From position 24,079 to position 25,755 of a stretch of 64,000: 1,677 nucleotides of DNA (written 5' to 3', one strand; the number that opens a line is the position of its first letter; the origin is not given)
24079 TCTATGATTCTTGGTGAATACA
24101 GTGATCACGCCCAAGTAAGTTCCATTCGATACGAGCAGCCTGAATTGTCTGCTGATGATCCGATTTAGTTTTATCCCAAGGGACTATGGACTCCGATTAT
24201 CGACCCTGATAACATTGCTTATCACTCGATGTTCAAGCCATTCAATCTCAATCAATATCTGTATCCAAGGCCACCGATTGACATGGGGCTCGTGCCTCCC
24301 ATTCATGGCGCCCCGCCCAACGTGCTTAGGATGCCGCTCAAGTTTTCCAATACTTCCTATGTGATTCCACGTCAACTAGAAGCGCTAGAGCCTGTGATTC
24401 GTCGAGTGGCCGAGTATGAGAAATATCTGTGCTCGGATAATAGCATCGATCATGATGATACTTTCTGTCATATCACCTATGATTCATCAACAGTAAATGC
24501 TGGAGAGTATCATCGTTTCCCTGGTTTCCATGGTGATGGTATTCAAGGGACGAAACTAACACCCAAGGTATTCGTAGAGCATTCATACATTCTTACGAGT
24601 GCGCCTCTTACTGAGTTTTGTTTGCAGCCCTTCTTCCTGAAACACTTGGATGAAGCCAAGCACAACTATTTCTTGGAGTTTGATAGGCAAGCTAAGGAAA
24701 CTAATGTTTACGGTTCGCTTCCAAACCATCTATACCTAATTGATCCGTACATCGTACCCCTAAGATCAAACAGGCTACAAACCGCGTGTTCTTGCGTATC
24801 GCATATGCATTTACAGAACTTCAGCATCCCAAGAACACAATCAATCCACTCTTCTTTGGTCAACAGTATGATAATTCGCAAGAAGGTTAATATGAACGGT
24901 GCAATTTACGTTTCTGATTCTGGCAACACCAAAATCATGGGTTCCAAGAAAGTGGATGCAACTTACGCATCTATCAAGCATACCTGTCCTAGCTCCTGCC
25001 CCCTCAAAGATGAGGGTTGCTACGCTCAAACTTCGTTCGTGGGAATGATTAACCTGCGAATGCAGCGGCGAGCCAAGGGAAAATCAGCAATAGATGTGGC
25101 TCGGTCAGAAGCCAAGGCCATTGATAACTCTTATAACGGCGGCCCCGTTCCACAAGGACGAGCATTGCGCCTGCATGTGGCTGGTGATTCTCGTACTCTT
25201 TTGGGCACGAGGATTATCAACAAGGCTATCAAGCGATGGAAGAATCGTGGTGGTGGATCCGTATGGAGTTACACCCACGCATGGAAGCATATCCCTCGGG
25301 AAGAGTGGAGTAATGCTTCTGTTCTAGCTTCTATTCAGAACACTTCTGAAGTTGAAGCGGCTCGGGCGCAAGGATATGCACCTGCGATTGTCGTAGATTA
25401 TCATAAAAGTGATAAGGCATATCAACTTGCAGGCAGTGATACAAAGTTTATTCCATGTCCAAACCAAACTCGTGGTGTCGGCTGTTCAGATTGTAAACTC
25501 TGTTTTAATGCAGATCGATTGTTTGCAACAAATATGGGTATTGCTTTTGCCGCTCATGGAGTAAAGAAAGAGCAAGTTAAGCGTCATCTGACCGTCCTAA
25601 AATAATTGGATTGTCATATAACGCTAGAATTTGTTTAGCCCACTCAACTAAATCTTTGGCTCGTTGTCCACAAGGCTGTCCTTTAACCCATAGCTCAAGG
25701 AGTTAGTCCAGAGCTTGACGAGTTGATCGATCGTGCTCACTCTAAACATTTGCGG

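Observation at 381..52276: A 13-bp oriented motif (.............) at gene junctions, 16 copies, all on the + strand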

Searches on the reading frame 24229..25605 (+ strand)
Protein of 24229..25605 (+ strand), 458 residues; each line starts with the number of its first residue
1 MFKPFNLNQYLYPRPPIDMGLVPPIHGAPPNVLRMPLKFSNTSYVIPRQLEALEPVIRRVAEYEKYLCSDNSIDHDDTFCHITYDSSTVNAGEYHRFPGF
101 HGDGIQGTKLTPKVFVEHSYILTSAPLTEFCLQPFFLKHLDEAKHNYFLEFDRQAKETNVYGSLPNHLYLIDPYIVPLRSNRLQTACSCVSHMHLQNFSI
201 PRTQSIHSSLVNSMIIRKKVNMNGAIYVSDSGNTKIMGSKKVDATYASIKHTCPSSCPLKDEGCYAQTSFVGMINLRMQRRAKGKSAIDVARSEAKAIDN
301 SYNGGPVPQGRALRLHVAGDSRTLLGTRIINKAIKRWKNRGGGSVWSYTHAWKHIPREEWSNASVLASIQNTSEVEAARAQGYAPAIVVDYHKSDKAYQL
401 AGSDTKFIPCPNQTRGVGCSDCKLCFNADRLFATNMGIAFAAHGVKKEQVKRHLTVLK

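Call 7: search_protein_families(library=pfam, proteins=[window:24229-25605:+], max_evalue=0.01)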
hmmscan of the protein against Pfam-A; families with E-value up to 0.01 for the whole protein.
window:24229-25605:+ (458 aa): 1 family
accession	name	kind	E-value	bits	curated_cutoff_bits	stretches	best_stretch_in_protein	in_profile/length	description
PF23872.1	DUF7227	-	5.2e-20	72.5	27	1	247-453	21-220/223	Domain of unknown function (DUF7227)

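Call 21: search_protein_families(library=phrogs, proteins=[window:24229-25605:+], max_evalue=0.001)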
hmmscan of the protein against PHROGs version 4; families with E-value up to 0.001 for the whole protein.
window:24229-25605:+ (458 aa): 3 families
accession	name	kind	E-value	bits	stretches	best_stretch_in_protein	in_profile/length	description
phrog_2554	-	unknown function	4.9e-18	66.3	1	247-453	343-522/529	-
phrog_1843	-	unknown function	2.6e-08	34.9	1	44-175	37-174/222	-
phrog_1392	-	unknown function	0.00035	21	0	313-429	148-270/296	-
